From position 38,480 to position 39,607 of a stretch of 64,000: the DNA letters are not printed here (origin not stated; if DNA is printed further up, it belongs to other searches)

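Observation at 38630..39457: Fused double ectoine-synthase-fold (EctC-like) protein without ectA/ectB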

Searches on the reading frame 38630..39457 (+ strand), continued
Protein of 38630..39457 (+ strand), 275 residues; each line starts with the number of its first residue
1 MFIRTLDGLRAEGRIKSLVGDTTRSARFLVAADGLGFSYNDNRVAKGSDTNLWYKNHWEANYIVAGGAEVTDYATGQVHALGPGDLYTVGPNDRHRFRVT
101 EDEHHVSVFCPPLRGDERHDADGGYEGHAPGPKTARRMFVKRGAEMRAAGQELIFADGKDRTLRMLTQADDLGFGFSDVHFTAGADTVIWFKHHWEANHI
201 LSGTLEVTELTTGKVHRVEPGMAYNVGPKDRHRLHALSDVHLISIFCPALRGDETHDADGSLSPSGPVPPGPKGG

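Call 12: find_related_loci(query=A1, collection=genome_contigs, flank=10000)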
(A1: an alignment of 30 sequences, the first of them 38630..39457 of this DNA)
Query A1 (275 aa) in genome_contigs; peptide patterns used: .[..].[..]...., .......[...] (x = any residue, [..] = any of these).
187 stretches matched a pattern; 172 encode a relative of the query (tblastn E <= 1e-3); the best 80 are kept; 80 distinct loci.
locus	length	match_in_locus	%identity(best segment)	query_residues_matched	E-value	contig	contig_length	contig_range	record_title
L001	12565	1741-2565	96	1-275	3e-180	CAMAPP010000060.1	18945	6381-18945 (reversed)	MAG: Rhizobium sp. Q54 isolate AH-24oct19-206 genome assembly, contig: AH-24oct19-C6459, whole genome shotgun sequence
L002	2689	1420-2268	72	1-274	1e-143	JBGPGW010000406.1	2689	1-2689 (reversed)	MAG: Alphaproteobacteria bacterium isolate OBJ_0618_7090110_373 k141_1987036_length_2689_cov_11.8089, whole genome shotg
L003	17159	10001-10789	74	1-263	9e-133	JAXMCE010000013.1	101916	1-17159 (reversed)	MAG: Alphaproteobacteria bacterium isolate STL-PRO2 C2.23.fa-13, whole genome shotgun sequence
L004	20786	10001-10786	73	1-273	1e-130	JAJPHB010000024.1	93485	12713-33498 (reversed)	MAG: Alphaproteobacteria bacterium isolate Centralia_MAG_132 k107_8341154, whole genome shotgun sequence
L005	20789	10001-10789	72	1-263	1e-127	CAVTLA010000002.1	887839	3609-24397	MAG: uncultured Alphaproteobacteria bacterium isolate MFD06714.bin.1.37 genome assembly, contig: contig_38096, whole gen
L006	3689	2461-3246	69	1-262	1e-130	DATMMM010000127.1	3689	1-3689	MAG TPA_asm: Stellaceae bacterium isolate SMAG_U12823 k141_94235, whole genome shotgun sequence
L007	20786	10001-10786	72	1-269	4e-127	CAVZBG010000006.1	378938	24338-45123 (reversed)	MAG: uncultured Alphaproteobacteria bacterium isolate MFD02248.bin.2.128 genome assembly, contig: contig_35175, whole ge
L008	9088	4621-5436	67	1-272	6e-127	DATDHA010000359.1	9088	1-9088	MAG TPA_asm: Alphaproteobacteria bacterium isolate SMAG_U266 k141_135333, whole genome shotgun sequence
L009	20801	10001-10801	68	1-269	2e-126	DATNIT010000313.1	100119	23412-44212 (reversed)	MAG TPA_asm: Stellaceae bacterium isolate SMAG_U11380 k141_1042262, whole genome shotgun sequence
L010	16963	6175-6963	72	1-262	1e-126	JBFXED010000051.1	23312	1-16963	MAG: Alphaproteobacteria bacterium isolate CA_2019_TPIn_108 NODE_7054_length_23312_cov_6.221479_TPIn, whole genome shotg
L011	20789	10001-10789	71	1-262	8e-126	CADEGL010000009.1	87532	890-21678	MAG: uncultured Alphaproteobacteria bacterium isolate Alphaproteobacteria sp. RBC064 genome assembly, contig: MAG064_9,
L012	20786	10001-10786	70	1-269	8e-126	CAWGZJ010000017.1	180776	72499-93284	MAG: uncultured Alphaproteobacteria bacterium isolate MFD01138.bin.2.29 genome assembly, contig: contig_36581, whole gen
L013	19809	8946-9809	70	1-269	8e-126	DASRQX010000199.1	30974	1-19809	MAG TPA_asm: Acetobacteraceae bacterium isolate SMAG_U4398 k141_1764225, whole genome shotgun sequence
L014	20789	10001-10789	69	1-262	8e-125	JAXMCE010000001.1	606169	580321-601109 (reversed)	MAG: Alphaproteobacteria bacterium isolate STL-PRO2 C2.23.fa-1, whole genome shotgun sequence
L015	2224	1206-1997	70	1-269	3e-132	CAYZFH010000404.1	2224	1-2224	MAG TPA_asm: uncultured Rhizobiaceae bacterium isolate SRP292972_co2_151 genome assembly, contig: NODE_60795_length_2224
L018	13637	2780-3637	66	1-274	1e-122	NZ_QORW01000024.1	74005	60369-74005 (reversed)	Dongia deserti strain SYSU D60009 s803_Contig24, whole genome shotgun sequence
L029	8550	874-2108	61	1-274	7e-115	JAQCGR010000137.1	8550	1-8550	MAG: Proteobacteria bacterium isolate casp40-mb.210 NODE_19364_length_8550_cov_0.070406, whole genome shotgun sequence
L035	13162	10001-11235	61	1-269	6e-110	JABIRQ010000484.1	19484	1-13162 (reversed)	MAG: Rhodospirillaceae bacterium isolate SI072_bin169 k141_2325465, whole genome shotgun sequence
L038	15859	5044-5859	60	1-272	1e-108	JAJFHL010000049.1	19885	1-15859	MAG: Hyphomicrobiales bacterium isolate OFTM207 OFTM207_48, whole genome shotgun sequence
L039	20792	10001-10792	61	1-263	1e-107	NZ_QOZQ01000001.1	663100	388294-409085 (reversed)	Taklimakanibacter lacteus strain SYSU D60012 s1058_Contig1, whole genome shotgun sequence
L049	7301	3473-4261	60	1-262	6e-100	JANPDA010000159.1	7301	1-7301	MAG: Hyphomicrobiaceae bacterium isolate VAR_78_metabat_429 VAR_78_k141_4201014, whole genome shotgun sequence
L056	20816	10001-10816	54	1-272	3e-97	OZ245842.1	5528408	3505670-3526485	MAG: Alphaproteobacteria bacterium isolate 8fa29e53-599d-4395-9acb-6f40a3095647 genome assembly, chromosome: 1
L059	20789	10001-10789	56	1-263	1e-93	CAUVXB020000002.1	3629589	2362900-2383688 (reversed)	MAG: Alphaproteobacteria bacterium isolate 8c258d8c-a111-4014-ac25-dd31ebeb1c18 genome assembly, contig: contig_2, whole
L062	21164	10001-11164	56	1-274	2e-93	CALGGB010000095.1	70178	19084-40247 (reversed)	MAG TPA_asm: uncultured Rhodospirillaceae bacterium isolate ERR2206780_bin.111_CONCOCT_v1.1_MAG genome assembly, contig:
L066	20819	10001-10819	54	1-272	9e-91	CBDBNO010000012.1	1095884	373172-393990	MAG: Alphaproteobacteria bacterium isolate 3b2a6145-dd22-4f5c-8966-122b708bad15 genome assembly, contig: contig_12, whol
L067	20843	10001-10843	53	1-272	1e-90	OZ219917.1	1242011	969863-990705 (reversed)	MAG: Alphaproteobacteria bacterium isolate 577a58ff-f287-4036-b764-1fe737d1fd49 genome assembly, chromosome: 1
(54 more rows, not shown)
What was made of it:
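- Hosts include desert and soil bacteria, where ectoine would be useful (call 12).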

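Call 23: search_protein_families(library=pfam, proteins=[L067:8851-10023:+, L067:11756-12610:-, L018:3697-6135:+, L059:7439-8653:+, L066:4192-4974:-, L035:7912-9066:+, L056:1712-2854:-, L009:7786-8850:-, L049:4452-5609:+], max_evalue=0.0001)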
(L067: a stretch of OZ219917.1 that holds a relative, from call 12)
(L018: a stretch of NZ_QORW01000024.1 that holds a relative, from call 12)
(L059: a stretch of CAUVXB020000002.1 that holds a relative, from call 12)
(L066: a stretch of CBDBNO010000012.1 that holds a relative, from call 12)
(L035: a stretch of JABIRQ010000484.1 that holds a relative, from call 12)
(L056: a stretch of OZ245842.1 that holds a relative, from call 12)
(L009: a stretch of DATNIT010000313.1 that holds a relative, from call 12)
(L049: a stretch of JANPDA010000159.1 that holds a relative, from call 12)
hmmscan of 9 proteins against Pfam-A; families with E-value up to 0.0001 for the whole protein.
L067:8851-10023:+ (390 aa): 2 families
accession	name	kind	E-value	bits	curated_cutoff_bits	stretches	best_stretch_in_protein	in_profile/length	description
PF00355.32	Rieske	-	5.9e-20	71.4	20.3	1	47-133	1-86/88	Rieske [2Fe-2S] domain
PF00848.25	Ring_hydroxyl_A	-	8e-19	68.8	24.9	1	182-375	2-207/208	Ring hydroxylating alpha subunit (catalytic domain)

L067:11756-12610:- (284 aa): 1 family
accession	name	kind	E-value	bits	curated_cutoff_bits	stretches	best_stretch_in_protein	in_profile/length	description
PF02668.22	TauD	-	7.2e-64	216.7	27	1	7-275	2-267/267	Taurine catabolism dioxygenase TauD, TfdA family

L018:3697-6135:+ (812 aa): 10 families
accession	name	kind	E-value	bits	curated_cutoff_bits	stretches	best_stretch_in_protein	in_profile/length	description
PF01571.26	GCV_T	-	1.2e-77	261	25.6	1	425-694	2-254/255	Aminomethyltransferase folate-binding domain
PF01266.30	DAO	-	8.4e-73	246.3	27.9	1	8-364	1-353/353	FAD dependent oxidoreductase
PF08669.17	GCV_T_C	-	3.1e-21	75.5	25.9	1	720-804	1-80/80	Glycine cleavage T-protein C-terminal barrel domain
PF16350.10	FAO_M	-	9.3e-19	67.8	27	1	367-422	1-56/56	FAD dependent oxidoreductase central domain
PF00890.30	FAD_binding_2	-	3e-09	37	20.4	1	9-60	2-52/414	FAD binding domain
PF13738.12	Pyr_redox_3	-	4.7e-07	29.8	30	0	10-42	1-33/305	Pyridine nucleotide-disulphide oxidoreductase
PF01494.25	FAD_binding_3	-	2.3e-06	27.5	22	1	7-221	2-172/349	FAD binding domain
PF00070.33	Pyr_redox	-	1.4e-05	25.9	22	0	8-40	1-32/82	Pyridine nucleotide-disulphide oxidoreductase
PF07992.20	Pyr_redox_2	-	5.3e-05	23.2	26.1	0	8-39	144-174/291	Pyridine nucleotide-disulphide oxidoreductase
PF13450.12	NAD_binding_8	-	9.1e-05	23.1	21.9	0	11-46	1-37/68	NAD(P)-binding Rossmann-like domain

L059:7439-8653:+ (404 aa): 2 families
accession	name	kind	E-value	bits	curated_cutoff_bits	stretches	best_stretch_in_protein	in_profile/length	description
PF00557.29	Peptidase_M24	-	1e-34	120.6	23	1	175-387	3-207/208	Metallopeptidase family M24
PF01321.24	Creatinase_N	-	5.8e-13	49.9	22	1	23-166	1-128/128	Creatinase/Prolidase N-terminal domain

L066:4192-4974:- (260 aa): 4 families
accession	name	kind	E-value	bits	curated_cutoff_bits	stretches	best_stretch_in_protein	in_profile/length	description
PF13561.12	adh_short_C2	-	4.3e-46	157.8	27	1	15-254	1-234/236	Enoyl-(Acyl carrier protein) reductase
PF00106.31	adh_short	-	1.3e-37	129.7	26.6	1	11-198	3-193/195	short chain dehydrogenase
PF08659.16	KR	-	2.9e-14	53.8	22.6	1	12-187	4-178/180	KR domain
PF01370.27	Epimerase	-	8.9e-05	22.4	20.9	0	12-249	2-237/240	NAD dependent epimerase/dehydratase family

L035:7912-9066:+ (384 aa): 1 family
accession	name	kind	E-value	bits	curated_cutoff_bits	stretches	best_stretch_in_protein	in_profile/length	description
PF00701.28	DHDPS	-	7.7e-65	218.9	22.1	1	85-368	3-286/289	Dihydrodipicolinate synthetase family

L056:1712-2854:- (380 aa): 1 family
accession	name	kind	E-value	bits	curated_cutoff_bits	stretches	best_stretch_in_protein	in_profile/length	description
PF24827.1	AstE_AspA_cat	-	2.6e-14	53.7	25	1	33-113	3-70/192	Succinylglutamate desuccinylase/Aspartoacylase catalytic domain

L009:7786-8850:- (354 aa): 3 families
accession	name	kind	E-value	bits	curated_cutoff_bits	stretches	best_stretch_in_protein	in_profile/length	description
PF08240.17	ADH_N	-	2e-27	95.9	23.5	1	29-141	3-96/104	Alcohol dehydrogenase GroES-like domain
PF00107.32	ADH_zinc_N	-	1.2e-22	80.7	31.8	1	190-317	1-128/129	Zinc-binding dehydrogenase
PF13602.12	ADH_zinc_N_2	-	1.1e-11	46.3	27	1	224-352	2-134/134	Zinc-binding dehydrogenase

L049:4452-5609:+ (385 aa): 2 families
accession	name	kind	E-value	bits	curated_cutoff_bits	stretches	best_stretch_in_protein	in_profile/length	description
PF01546.33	Peptidase_M20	-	9.5e-45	153.5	24.6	1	75-382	2-205/206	Peptidase family M20/M25/M40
PF07687.19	M20_dimer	-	3e-10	40.5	21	1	184-279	5-100/107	Peptidase dimerisation domain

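Call 37: predict_structure(alignment_id=A1)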
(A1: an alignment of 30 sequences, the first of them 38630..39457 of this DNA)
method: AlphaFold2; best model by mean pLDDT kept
length: 275 residues; sequences in the alignment: 30
mean_pLDDT: 93.8   pTM: 0.92
mean pLDDT of the five models: 93.8, 92.9, 90.9, 88.2, 88.1
residues with pLDDT >= 90: 220; 70-90: 53; 50-70: 2; < 50: 0
segments of 3 or more residues with pLDDT < 50: none
pLDDT, mean of each block of 10 residues (from residue 1): 96 91 95 96 97 93 98 96 98 95 98 90 83 90 98 88 96 96 93 95 97 96 95 96 97 83 92 78
secondary structure, 60 per line:
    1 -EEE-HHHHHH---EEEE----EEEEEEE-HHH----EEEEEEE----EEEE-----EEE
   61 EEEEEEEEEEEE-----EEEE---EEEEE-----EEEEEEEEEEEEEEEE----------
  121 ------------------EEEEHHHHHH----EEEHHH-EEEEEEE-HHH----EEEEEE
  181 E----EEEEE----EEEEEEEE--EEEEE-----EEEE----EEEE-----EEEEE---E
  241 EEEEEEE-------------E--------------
elements in order: E2-4 H6-11 E15-18 E23-29 E38-44 E49-52 E58-72 E78-81 E85-89 E95-110 E139-142 H143-148 E153-155 E160-166 E175-181 E186-190 E195-202 E205-209 E215-218 E223-226 E232-236 E240-247
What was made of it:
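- On Bicupin architecture: AF2 pTM 0.92 (call 37).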

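Call 42: search_protein_families(library=ncbifam, proteins=[L059:6641-7426:+, L059:7439-8653:+, L059:8658-10010:+, L059:10776-11858:+, L062:4661-5770:-, L062:5778-6923:-, L062:6969-7316:-, L062:8293-9468:+, L038:7025-8182:-, L067:8851-10023:+], max_evalue=0.00001)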
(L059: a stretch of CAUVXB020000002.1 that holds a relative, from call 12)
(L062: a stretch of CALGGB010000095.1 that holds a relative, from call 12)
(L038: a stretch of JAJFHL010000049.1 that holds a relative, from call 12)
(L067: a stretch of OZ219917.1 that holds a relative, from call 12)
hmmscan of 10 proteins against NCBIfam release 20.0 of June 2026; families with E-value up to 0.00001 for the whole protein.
L059:6641-7426:+ (261 aa): 1 family
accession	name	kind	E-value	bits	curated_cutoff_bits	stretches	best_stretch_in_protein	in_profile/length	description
TIGR02408.1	ectoine_ThpD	equivalog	3.1e-52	177.6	336.5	1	3-247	17-276/277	ectoine hydroxylase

L059:7439-8653:+ (404 aa): 10 families
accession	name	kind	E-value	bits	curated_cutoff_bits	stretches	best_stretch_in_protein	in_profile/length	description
NF038259.1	ectoine_DoeA_2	exception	3.2e-43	147.9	575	1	14-403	8-385/386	ectoine hydrolase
TIGR02993.1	ectoine_eutD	equivalog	8.6e-33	114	613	1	15-403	6-389/391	ectoine hydrolase DoeA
NF008131.0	PRK10879.1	equivalog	1.1e-19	70.5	465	1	149-269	156-276/438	Xaa-Pro aminopeptidase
NF040821.1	dipep_PepQ_Arch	equivalog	1.4e-19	70.3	630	1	159-401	115-345/346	Xaa-Pro dipeptidase PepQ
NF011174.0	PRK14576.1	subfamily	2.4e-19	69.5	487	1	108-401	123-401/405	putative endopeptidase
NF007310.0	PRK09795.1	equivalog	6.9e-16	58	393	1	159-402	120-356/361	aminopeptidase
NF011173.0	PRK14575.1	equivalog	1.6e-14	53.7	850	1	151-403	163-404/406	putative peptidase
NF011720.0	PRK15173.1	subfamily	1.6e-13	50.4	420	1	151-403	100-341/343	peptidase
TIGR00500.1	met_pdase_I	equivalog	2.1e-10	40.5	171.35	1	166-333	3-174/247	type I methionyl aminopeptidase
NF043017.1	DimsulpropLyDddP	equivalog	3.1e-09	36.1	600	1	140-398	180-437/443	dimethylsulfonioproprionate lyase DddP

L059:8658-10010:+ (450 aa): 0 families

L059:10776-11858:+ (360 aa): 5 families
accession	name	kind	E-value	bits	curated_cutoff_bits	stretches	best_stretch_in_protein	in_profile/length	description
NF058607.1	GlBtMonoOxGbcA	equivalog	1.5e-25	89.5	670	2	39-115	16-92/420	glycine betaine monooxygenase oxygenase subunit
NF042946.1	3PPDioc_HcaE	equivalog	1.4e-08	34.2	830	1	58-114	18-74/450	3-phenylpropionate/cinnamic acid dioxygenase subunit alpha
TIGR03229.1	benzo_1_2_benA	equivalog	6.6e-08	31.8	780.95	0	53-117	13-77/433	benzoate 1,2-dioxygenase large subunit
NF041684.1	ant_diox_AndAc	equivalog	2.4e-07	29.7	750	0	124-199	148-222/418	anthranilate 1,2-dioxygenase large subunit AndAc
TIGR03228.1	anthran_1_2_A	equivalog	3.3e-06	26.1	671.9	0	58-117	18-77/438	anthranilate 1,2-dioxygenase large subunit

L062:4661-5770:- (369 aa): 1 family
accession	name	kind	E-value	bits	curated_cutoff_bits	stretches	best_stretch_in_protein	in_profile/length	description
TIGR02994.1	ectoine_eutE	equivalog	7.9e-08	31.6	402.7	0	29-116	44-122/325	N(2)-acetyl-L-2,4-diaminobutanoate deacetylase DoeB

L062:5778-6923:- (381 aa): 1 family
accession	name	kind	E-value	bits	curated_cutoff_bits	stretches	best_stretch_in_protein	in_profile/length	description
TIGR02994.1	ectoine_eutE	equivalog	5.4e-08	32.2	402.7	0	164-366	134-325/325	N(2)-acetyl-L-2,4-diaminobutanoate deacetylase DoeB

L062:6969-7316:- (115 aa): 0 families

L062:8293-9468:+ (391 aa): 8 families
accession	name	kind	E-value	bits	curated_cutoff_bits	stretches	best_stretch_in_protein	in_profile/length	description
NF053776.1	TmaoDeMthMsil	equivalog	3.7e-57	194.4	1100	1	46-383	400-759/763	trimethylamine N-oxide demethylase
NF001567.0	PRK00389.1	subfamily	1.9e-52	178.4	300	1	37-382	9-357/359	glycine cleavage system aminomethyltransferase GcvT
NF009133.0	PRK12486.1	equivalog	2.8e-47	161.4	410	1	27-349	11-338/369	dimethylsulfoniopropionate demethylase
TIGR01372.1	soxA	subfamily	3.8e-46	157.4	1164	1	60-358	643-965/996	sarcosine oxidase subunit alpha family protein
TIGR00528.1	gcvT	equivalog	1.9e-38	132.3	235.85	1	44-355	14-335/362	glycine cleavage system aminomethyltransferase GcvT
NF010093.0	PRK13579.1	equivalog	7.2e-29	100.7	459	1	44-362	22-346/371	glycine cleavage system aminomethyltransferase GcvT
NF047885.1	VanMgalDeMLigM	equivalog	4.3e-17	62.2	580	1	66-264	38-251/461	vanillate/3-O-methylgallate O-demethylase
NF047633.1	SyrngDmethDesA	equivalog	4.8e-17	61.6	800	1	65-263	38-249/453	syringate O-demethylase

L038:7025-8182:- (385 aa): 8 families
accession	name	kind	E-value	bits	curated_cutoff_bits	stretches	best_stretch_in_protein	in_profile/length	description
NF038259.1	ectoine_DoeA_2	exception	1.7e-62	211.3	575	1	6-374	8-376/386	ectoine hydrolase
TIGR02993.1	ectoine_eutD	equivalog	7.5e-45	153.7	613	1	4-384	3-389/391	ectoine hydrolase DoeA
NF040821.1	dipep_PepQ_Arch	equivalog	4e-21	75.4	630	1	15-317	2-288/346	Xaa-Pro dipeptidase PepQ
NF007310.0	PRK09795.1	equivalog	1.6e-12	46.9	393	1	142-317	118-298/361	aminopeptidase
NF011173.0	PRK14575.1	equivalog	2.5e-11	43.2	850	1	123-315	150-341/406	putative peptidase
NF011174.0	PRK14576.1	subfamily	1.6e-10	40.4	487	1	92-315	120-340/405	putative endopeptidase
NF008131.0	PRK10879.1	equivalog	5.9e-10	38.5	465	1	137-270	159-293/438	Xaa-Pro aminopeptidase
NF011720.0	PRK15173.1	subfamily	1.8e-09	37.1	420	1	124-315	88-278/343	peptidase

L067:8851-10023:+ (390 aa): 6 families
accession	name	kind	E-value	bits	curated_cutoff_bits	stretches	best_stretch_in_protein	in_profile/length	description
NF058607.1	GlBtMonoOxGbcA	equivalog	8.7e-39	133.1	670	1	24-231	32-238/420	glycine betaine monooxygenase oxygenase subunit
NF042946.1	3PPDioc_HcaE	equivalog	1.4e-27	96.9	830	1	26-219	17-218/450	3-phenylpropionate/cinnamic acid dioxygenase subunit alpha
TIGR03228.1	anthran_1_2_A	equivalog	1.3e-24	86.7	671.9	1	30-223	21-221/438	anthranilate 1,2-dioxygenase large subunit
TIGR03229.1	benzo_1_2_benA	equivalog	2.4e-22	79.4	780.95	1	29-224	20-224/433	benzoate 1,2-dioxygenase large subunit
NF041684.1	ant_diox_AndAc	equivalog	6e-20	71.2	750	1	21-215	19-222/418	anthranilate 1,2-dioxygenase large subunit AndAc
NF052579.1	BetMthstMoxSdmAMthl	equivalog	1.2e-06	27.7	600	1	61-121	30-90/351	4beta-methylsterol monooxygenase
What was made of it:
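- Tried and rejected: The M24 proteins score best on ectoine hydrolase models, not creatinase (call 42), so this stays a speculation.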
